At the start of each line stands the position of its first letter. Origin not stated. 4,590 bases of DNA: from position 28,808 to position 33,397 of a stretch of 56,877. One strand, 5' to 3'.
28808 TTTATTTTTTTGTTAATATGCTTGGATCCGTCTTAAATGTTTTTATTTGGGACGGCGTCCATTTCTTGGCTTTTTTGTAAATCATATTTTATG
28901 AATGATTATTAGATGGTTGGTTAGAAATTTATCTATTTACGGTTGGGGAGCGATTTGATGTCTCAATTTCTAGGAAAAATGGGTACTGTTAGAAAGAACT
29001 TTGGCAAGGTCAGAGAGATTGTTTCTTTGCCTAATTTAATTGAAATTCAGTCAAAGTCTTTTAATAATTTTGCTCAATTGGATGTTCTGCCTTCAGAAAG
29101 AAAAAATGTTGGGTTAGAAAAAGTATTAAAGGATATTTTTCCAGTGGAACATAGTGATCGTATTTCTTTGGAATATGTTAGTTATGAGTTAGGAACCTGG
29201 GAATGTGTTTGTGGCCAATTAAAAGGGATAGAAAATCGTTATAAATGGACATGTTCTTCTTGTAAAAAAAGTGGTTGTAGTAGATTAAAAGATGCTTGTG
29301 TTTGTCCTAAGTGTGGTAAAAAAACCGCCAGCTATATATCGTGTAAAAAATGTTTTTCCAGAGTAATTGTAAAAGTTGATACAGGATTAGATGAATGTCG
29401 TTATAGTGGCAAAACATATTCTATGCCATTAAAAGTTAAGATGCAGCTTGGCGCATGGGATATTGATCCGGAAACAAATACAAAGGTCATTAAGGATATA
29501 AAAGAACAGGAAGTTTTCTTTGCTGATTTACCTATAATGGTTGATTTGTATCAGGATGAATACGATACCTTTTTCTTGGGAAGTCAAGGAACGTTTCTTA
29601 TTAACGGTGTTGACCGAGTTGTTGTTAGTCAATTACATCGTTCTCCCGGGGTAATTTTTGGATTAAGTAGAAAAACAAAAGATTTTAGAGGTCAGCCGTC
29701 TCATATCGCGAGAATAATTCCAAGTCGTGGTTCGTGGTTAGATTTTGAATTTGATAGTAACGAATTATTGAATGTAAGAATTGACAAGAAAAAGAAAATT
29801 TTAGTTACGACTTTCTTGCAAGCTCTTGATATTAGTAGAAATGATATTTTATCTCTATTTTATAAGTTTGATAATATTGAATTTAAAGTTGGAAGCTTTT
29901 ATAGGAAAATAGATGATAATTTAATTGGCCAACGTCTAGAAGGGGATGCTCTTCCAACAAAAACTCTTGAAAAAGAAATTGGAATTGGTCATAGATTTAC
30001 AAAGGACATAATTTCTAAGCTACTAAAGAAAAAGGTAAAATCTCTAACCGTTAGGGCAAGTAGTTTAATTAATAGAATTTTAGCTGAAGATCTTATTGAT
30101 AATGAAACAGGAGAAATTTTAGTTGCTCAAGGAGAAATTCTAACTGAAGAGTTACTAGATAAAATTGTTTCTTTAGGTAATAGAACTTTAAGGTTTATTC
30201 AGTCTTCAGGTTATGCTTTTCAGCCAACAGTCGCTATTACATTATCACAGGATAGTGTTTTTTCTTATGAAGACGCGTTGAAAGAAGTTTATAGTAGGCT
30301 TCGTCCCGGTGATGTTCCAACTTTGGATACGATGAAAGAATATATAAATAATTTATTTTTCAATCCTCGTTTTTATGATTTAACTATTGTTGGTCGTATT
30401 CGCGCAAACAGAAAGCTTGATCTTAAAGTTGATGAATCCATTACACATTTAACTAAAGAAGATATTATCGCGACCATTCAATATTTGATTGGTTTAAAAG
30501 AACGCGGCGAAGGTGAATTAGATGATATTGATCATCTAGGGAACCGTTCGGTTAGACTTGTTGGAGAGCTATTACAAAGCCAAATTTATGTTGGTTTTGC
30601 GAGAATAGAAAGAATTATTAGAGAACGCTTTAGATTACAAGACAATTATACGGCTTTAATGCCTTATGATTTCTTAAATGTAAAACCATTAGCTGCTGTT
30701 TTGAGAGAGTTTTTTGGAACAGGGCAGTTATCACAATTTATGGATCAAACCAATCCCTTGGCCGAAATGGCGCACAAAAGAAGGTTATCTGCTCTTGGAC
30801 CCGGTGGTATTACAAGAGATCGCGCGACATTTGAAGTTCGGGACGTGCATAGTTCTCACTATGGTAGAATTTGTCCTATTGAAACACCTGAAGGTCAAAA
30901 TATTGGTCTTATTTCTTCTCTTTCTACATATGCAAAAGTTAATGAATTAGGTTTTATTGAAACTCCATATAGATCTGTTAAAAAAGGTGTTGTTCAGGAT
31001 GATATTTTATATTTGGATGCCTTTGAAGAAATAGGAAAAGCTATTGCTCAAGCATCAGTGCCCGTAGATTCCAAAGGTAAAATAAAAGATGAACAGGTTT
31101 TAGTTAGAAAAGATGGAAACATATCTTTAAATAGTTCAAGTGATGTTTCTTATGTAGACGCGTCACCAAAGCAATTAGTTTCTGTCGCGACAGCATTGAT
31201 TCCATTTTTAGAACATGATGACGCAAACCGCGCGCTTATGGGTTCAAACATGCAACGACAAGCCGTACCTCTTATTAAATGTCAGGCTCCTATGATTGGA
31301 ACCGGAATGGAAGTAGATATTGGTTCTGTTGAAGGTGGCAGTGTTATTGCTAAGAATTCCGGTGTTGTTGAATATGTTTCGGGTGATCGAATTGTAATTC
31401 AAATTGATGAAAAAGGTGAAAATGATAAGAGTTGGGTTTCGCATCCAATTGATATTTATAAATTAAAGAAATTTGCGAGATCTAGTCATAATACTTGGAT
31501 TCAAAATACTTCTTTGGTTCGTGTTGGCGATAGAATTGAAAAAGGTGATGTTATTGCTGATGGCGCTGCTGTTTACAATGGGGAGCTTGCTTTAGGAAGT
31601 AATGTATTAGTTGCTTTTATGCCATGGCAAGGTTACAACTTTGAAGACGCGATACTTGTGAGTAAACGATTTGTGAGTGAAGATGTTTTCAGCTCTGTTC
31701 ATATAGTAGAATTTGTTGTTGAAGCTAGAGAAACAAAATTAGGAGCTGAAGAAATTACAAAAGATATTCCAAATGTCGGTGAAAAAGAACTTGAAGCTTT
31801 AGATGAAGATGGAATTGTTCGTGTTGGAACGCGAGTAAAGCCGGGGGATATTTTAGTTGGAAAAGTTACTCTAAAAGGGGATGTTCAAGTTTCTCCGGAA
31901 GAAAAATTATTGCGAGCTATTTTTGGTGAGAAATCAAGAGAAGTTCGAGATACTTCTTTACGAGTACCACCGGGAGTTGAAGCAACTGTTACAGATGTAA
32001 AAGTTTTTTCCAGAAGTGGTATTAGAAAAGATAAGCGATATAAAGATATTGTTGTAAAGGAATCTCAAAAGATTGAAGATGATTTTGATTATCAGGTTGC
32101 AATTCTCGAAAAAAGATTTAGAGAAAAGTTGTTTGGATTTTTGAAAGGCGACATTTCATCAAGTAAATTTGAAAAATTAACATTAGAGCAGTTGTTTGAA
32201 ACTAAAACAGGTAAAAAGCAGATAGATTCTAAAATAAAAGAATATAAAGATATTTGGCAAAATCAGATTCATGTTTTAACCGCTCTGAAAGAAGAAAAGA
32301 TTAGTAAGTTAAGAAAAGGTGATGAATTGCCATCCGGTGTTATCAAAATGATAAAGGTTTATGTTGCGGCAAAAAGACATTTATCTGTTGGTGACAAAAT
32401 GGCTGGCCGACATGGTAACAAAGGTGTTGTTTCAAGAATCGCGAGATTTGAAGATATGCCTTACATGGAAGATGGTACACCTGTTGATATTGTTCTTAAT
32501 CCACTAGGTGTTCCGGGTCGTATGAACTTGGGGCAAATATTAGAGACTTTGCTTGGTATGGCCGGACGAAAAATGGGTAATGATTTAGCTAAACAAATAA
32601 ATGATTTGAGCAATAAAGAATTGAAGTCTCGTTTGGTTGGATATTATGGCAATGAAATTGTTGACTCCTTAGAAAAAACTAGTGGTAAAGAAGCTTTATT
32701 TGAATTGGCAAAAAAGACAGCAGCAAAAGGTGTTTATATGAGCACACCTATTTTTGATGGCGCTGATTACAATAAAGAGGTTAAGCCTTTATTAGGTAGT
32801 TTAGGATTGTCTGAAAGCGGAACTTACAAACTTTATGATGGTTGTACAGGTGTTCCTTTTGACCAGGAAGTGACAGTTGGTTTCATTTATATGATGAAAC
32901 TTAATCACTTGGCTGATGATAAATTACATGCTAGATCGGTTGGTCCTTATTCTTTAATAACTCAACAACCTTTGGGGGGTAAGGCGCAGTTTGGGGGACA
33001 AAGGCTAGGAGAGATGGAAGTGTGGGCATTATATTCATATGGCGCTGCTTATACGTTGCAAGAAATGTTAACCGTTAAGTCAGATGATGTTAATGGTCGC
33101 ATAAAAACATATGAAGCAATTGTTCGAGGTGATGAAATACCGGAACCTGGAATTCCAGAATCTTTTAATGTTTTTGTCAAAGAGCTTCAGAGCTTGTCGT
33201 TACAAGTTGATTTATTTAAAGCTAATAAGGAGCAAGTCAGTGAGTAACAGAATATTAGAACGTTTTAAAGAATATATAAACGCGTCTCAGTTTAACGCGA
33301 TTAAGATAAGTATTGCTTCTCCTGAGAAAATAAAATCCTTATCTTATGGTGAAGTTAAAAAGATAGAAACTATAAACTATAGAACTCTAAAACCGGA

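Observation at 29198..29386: Insertion of about 60 aa with two Cys4 clusters in the N-terminal part of RpoB, echoing the beta-prime zinc-binding motif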

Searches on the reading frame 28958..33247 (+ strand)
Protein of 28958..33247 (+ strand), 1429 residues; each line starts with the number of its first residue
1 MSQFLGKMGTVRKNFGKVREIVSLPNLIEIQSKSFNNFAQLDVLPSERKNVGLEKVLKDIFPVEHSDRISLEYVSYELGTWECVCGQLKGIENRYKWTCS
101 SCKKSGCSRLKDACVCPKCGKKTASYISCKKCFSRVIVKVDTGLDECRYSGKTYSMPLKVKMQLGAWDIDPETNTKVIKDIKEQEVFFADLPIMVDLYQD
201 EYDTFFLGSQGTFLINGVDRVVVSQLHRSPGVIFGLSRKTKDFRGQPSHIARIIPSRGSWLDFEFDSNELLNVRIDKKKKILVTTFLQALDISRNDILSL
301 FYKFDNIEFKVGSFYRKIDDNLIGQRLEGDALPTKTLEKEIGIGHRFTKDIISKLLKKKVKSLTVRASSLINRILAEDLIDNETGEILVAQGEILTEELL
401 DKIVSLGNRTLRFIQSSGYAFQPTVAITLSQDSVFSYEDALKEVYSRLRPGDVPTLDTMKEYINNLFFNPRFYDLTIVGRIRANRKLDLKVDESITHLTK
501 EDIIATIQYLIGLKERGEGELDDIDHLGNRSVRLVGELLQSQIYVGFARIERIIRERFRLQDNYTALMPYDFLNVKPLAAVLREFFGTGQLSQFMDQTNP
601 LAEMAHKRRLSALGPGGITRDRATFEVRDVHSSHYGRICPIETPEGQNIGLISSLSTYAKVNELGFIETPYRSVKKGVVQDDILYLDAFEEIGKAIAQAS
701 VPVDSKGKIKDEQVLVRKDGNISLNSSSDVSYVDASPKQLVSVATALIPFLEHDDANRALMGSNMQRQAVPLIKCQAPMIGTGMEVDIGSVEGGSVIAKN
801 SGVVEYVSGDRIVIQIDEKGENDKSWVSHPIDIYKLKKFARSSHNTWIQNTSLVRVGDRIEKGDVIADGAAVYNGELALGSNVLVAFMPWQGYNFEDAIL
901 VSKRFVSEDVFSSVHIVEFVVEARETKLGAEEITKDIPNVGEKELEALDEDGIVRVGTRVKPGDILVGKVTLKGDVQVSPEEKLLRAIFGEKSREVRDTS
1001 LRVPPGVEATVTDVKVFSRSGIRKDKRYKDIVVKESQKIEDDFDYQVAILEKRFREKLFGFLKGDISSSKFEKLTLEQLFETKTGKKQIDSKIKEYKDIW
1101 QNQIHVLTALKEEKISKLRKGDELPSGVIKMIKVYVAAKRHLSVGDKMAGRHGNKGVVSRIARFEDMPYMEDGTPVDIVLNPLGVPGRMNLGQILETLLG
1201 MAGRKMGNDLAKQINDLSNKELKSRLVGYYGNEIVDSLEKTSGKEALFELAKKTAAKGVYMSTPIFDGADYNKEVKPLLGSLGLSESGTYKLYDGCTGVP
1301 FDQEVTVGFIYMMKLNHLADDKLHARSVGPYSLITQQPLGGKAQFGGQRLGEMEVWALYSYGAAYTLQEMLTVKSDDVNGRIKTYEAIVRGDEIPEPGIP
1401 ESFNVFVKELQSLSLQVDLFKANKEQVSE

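Call 5: search_protein_families(library=pfam, proteins=[window:28958-33247:+], max_evalue=0.1)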
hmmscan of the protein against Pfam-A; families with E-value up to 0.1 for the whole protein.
window:28958-33247:+ (1429 aa): 6 families
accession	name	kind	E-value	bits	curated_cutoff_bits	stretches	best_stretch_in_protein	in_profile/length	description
PF00562.33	RNA_pol_Rpb2_6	-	2.1e-128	429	23.4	1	797-1344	1-373/373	RNA polymerase Rpb2, domain 6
PF04565.21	RNA_pol_Rpb2_3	-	3.5e-30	104.4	21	1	593-661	1-68/68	RNA polymerase Rpb2, domain 3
PF04560.25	RNA_pol_Rpb2_7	-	2.3e-26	92.4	32.1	1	1346-1420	1-85/87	RNA polymerase Rpb2, domain 7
PF04561.19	RNA_pol_Rpb2_2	-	1.3e-24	87.4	21.7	2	397-533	67-190/190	RNA polymerase Rpb2, domain 2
PF10385.14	RNA_pol_Rpb2_45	-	1e-18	67.6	28.2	1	671-736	1-66/66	RNA polymerase beta subunit external 1 domain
PF04563.20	RNA_pol_Rpb2_1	-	6e-13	49.2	28.2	1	145-577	68-200/203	RNA polymerase beta subunit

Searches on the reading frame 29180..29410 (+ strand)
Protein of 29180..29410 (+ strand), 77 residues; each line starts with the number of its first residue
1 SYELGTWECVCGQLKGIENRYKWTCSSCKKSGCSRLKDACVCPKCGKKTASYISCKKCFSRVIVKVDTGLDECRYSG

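Call 5: search_protein_families(library=pfam, proteins=[window:29180-29410:+], max_evalue=0.1)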
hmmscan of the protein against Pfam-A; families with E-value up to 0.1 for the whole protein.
window:29180-29410:+ (77 aa): 0 families

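Call 31: find_homologous_proteins(query=A2, max_evalue=0.01)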
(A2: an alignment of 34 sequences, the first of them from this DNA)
Query A2 (34 sequences) (62 aa, profile of the alignment): 37 proteins with E <= 0.01 among 169 candidates.
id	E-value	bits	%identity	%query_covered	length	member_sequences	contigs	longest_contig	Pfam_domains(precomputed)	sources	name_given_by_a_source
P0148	7.1e-14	70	32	100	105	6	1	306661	-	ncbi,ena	-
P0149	3.7e-12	64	36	94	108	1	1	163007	-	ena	-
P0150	3.7e-10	58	41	87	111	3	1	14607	-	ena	-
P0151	2.8e-9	55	60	24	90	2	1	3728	-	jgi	-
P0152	7.8e-9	54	34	82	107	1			-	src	-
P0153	1.0e-8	53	32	87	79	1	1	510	-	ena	-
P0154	7.9e-8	50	31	77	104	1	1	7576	PF12773.14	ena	-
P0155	8.5e-8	50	29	55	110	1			-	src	-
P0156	9.4e-8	50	50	39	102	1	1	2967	-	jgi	-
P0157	7.3e-7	47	50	39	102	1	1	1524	-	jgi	-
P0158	7.4e-7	47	48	44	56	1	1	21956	-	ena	-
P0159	8.3e-7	47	41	47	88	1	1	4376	-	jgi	-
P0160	1.2e-6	47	48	44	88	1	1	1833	-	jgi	-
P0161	1.9e-6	46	34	68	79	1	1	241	-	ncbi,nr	ncbi:hypothetical protein OFN31_33350, partial [Escherichia coli]|nr:hypothetical protein [Escherich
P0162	2.3e-6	46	38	40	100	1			-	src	-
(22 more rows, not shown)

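Call 40: search_protein_representatives(alignment_id=A2)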
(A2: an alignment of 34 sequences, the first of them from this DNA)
Query: 34 sequences, 62 profile positions. Proteins with E-value up to 0.001 (for the whole library): 244; up to 1e-10: 30; up to 1e-30: 0. The best 150 are listed.
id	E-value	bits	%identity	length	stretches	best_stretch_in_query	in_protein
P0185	4.6e-22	94.3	-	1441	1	1-62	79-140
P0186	4.6e-21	91.1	-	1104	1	1-62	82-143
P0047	1.3e-20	89.7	-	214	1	1-62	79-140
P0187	3.7e-17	78.5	-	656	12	30-56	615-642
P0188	4.5e-17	78.3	-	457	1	1-62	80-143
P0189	5.7e-17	77.9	-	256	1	1-62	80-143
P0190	6.2e-17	77.8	-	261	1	1-62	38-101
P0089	2.1e-16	76.2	-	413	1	1-62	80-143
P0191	5.1e-15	71.7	-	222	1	1-62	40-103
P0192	1.2e-14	70.6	-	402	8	31-59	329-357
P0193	4.2e-14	68.8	-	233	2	1-62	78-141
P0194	4.4e-14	68.7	-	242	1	1-62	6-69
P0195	8.7e-14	67.8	-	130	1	1-52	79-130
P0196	2.1e-13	66.5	-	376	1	1-62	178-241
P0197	2.4e-13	66.3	-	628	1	1-62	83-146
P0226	2.3e-09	53.6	-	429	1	1-61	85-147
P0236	1.1e-08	51.4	-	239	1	1-61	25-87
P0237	1.3e-08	51.1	-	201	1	1-61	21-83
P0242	3.3e-08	49.9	-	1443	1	1-61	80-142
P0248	1.9e-07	47.5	-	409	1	1-62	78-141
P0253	3.0e-07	46.8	-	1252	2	1-60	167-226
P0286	4.5e-06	43.0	-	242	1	1-61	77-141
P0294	8.1e-06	42.2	-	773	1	1-61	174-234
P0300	1.0e-05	41.9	-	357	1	1-61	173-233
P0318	3.8e-05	40.1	-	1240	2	1-61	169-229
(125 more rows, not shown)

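Call 43: list_cluster_members(proteins=[P0242, P0185, P0186, P0248, P0226, P0236, P0237, P0286, P0253, P0318])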
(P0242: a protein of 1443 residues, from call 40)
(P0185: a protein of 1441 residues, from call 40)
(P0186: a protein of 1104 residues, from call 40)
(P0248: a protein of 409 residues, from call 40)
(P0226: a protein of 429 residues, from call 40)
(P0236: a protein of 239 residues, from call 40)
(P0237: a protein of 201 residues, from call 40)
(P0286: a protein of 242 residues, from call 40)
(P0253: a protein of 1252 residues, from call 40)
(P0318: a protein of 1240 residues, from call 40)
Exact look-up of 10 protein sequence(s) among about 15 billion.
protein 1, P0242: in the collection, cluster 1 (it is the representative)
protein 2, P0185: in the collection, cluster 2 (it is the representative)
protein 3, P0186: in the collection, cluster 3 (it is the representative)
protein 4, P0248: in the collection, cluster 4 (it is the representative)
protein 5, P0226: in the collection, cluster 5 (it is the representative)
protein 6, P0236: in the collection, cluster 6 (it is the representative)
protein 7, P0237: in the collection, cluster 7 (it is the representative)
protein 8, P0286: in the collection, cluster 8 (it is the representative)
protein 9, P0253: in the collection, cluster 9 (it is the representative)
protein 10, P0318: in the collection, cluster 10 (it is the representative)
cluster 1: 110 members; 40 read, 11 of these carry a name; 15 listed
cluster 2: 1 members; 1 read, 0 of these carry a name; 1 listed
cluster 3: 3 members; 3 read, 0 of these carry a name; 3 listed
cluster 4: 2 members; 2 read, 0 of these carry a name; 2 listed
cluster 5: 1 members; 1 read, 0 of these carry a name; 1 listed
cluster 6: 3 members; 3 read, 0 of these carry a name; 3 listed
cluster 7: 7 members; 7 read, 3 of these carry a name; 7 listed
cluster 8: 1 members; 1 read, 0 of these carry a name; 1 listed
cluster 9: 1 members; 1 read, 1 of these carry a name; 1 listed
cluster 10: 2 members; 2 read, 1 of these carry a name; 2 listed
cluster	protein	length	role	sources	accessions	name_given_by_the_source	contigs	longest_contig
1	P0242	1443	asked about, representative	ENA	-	-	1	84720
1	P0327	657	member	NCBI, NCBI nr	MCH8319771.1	MAG: DNA-directed RNA polymerase subunit beta, partial [Acidobacteria bacterium] | DNA-directed RNA polymerase subunit beta [Acidobacteriota bacterium]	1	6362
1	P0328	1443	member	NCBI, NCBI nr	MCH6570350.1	MAG: DNA-directed RNA polymerase subunit beta [Acidobacteria bacterium] | DNA-directed RNA polymerase subunit beta [Acidobacteriota bacterium]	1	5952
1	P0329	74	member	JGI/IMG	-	DNA-directed RNA polymerase subunit beta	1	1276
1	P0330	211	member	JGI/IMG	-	DNA-directed RNA polymerase subunit beta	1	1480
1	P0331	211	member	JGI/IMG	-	DNA-directed RNA polymerase subunit beta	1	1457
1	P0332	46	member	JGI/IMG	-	hypothetical protein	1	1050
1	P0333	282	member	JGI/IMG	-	DNA-directed RNA polymerase subunit beta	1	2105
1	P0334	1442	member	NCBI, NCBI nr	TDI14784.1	MAG: DNA-directed RNA polymerase subunit beta [Acidobacteria bacterium] | MAG: DNA-directed RNA polymerase subunit beta [Acidobacteriota bacterium]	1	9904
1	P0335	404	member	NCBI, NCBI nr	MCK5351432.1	DNA-directed RNA polymerase subunit beta, partial [bacterium] | DNA-directed RNA polymerase subunit beta [bacterium]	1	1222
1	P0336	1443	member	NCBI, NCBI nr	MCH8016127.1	MAG: DNA-directed RNA polymerase subunit beta [Acidobacteria bacterium] | DNA-directed RNA polymerase subunit beta [Acidobacteriota bacterium]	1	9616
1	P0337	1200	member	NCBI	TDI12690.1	MAG: DNA-directed RNA polymerase subunit beta, partial [Acidobacteria bacterium]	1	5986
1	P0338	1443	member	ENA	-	-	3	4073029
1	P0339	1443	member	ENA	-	-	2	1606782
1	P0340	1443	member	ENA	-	-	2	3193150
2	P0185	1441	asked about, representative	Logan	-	-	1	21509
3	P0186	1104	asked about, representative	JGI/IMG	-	-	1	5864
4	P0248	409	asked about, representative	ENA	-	-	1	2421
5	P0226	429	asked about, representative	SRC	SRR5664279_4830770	-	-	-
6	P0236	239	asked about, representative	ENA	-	-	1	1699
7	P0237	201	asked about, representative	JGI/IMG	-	DNA-directed RNA polymerase subunit beta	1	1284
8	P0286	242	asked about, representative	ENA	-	-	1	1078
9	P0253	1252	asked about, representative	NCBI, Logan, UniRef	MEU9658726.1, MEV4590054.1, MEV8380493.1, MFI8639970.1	hypothetical protein [Streptomyces chartreusis] | hypothetical protein n=1 Tax=Streptomyces chartreusis TaxID=1969 RepID=UPI0033F306A1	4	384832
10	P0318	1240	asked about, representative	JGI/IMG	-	RNA polymerase Rpb1, domain 1/RNA polymerase Rpb2, domain 6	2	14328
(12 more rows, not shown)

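Call 46: search_protein_families(library=pfam, proteins=[P0253, P0318, P0294, P0300], max_evalue=0.01)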
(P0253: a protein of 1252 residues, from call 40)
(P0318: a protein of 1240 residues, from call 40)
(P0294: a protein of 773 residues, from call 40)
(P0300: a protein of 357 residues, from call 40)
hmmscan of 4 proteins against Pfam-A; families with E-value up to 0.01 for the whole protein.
P0253 (1252 aa): 2 families
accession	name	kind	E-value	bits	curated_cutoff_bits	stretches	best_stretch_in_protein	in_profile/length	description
PF04997.17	RNA_pol_Rpb1_1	-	6.4e-30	105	39.7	2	940-1038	202-301/312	RNA polymerase Rpb1, domain 1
PF00562.33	RNA_pol_Rpb2_6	-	8.8e-08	32.1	23.4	1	435-580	113-232/373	RNA polymerase Rpb2, domain 6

P0318 (1240 aa): 2 families
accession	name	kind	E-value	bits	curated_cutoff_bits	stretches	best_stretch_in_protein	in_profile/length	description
PF04997.17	RNA_pol_Rpb1_1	-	1.3e-14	54.7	39.7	1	752-884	6-110/312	RNA polymerase Rpb1, domain 1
PF00562.33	RNA_pol_Rpb2_6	-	0.00019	21.1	23.4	1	443-573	118-226/373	RNA polymerase Rpb2, domain 6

P0294 (773 aa): 1 family
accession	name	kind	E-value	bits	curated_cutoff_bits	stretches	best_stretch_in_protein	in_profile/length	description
PF00562.33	RNA_pol_Rpb2_6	-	6.5e-06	26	23.4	1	444-574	116-225/373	RNA polymerase Rpb2, domain 6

P0300 (357 aa): 0 families

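Call 47: predict_structure(alignment_id=A2)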
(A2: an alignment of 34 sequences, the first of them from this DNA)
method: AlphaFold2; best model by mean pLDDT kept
length: 62 residues; sequences in the alignment: 34
mean_pLDDT: 89.3   pTM: 0.65
mean pLDDT of the five models: 89.3, 89.2, 88.7, 87.7, 86.4
residues with pLDDT >= 90: 35; 70-90: 27; 50-70: 0; < 50: 0
segments of 3 or more residues with pLDDT < 50: none
pLDDT, mean of each block of 10 residues (from residue 1): 88 89 92 88 92 90 79
secondary structure, 60 per line:
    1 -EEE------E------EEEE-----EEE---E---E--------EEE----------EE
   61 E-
elements in order: E2-4 E18-21 E27-29 E46-48 E59-61

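Call 51: fold_search(model_id=the predicted structure, library=pdb)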
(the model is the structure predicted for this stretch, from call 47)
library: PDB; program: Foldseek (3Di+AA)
matches with E <= 10: 397; with E <= 0.001: 0
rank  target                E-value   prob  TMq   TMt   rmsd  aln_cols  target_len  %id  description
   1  1vd4_MODEL_1_A        2.2e-01  0.15  0.25  0.25  12.4        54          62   18  Solution structure of the zinc finger domain of TFIIE alpha (released 2004-10-05)
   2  2lcq_MODEL_1_A        2.6e-01  0.72  0.39  0.18   4.4        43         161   23  Solution structure of the endonuclease Nob1 from P.horikoshii (released 2011-12-14)
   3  7z0h_L                4.6e-01  0.54  0.40  0.48   7.4        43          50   21  Structure of yeast RNA Polymerase III-Ty1 integrase complex at 2.6 A (focus subunit AC40). (released 2023-04-05)
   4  2n9o_MODEL_1_A        5.2e-01  0.69  0.43  0.59   4.2        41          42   17  Solution structure of RNF126 N-terminal zinc finger domain (released 2016-05-25)
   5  3how_L                5.2e-01  0.47  0.38  0.49   6.3        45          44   22  Complete RNA polymerase II elongation complex III with a T-U mismatch and a frayed RNA 3'-uridine (released 2009-07-28)
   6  6ted_L                6.3e-01  0.44  0.42  0.52   6.7        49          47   18  Structure of complete, activated transcription complex Pol II-DSIF-PAF-SPT6 uncovers allosteric elongation activation  (released 2020-07-22)
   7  5gpy_A                6.3e-01  0.10  0.22  0.11  10.5        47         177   19  Crystal structure of the human TFIIE complex (released 2016-11-02)
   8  5xog_L                6.7e-01  0.72  0.42  0.54   3.2        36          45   25  RNA Polymerase II elongation complex bound with Spt5 KOW5 and Elf1 (released 2017-08-16)
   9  9f2a_B                6.7e-01  0.66  0.40  0.03   2.2        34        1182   20  Pyrococcus abyssi PolD in complex with Rpa2 winged-helix domain class 2 (composite map) (released 2024-12-04)
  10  1gax_A                7.7e-01  0.69  0.40  0.04   2.9        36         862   25  CRYSTAL STRUCTURE OF THERMUS THERMOPHILUS VALYL-TRNA SYNTHETASE COMPLEXED WITH TRNA(VAL) AND VALYL-ADENYLATE ANALOGUE (released 2000-12-06)
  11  8hil_L                7.7e-01  0.41  0.42  0.52   6.0        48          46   14  A cryo-EM structure of B. oleracea RNA polymerase V at 3.57 Angstrom (released 2023-03-22)
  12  8ofb                  7.7e-01  0.25  0.38  0.03  10.1        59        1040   19  Crystal Structure of T. maritima reverse gyrase with a minimal latch, hexagonal form (released 2023-04-26)
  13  7t6d_B                8.2e-01  0.57  0.40  0.08   2.7        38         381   21  CryoEM structure of the YejM/LapB complex (released 2022-08-17)
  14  6zxf_y                8.7e-01  0.30  0.43  0.14  10.4        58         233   22  Cryo-EM structure of a late human pre-40S ribosomal subunit - State G (released 2020-12-02)
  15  8p39_B                9.3e-01  0.33  0.34  0.04   6.8        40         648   22  Cryo-EM structure of the anaerobic ribonucleotide reductase from Prevotella copri in its dimeric, dGTP/ATP-bound state (released 2023-09-13)
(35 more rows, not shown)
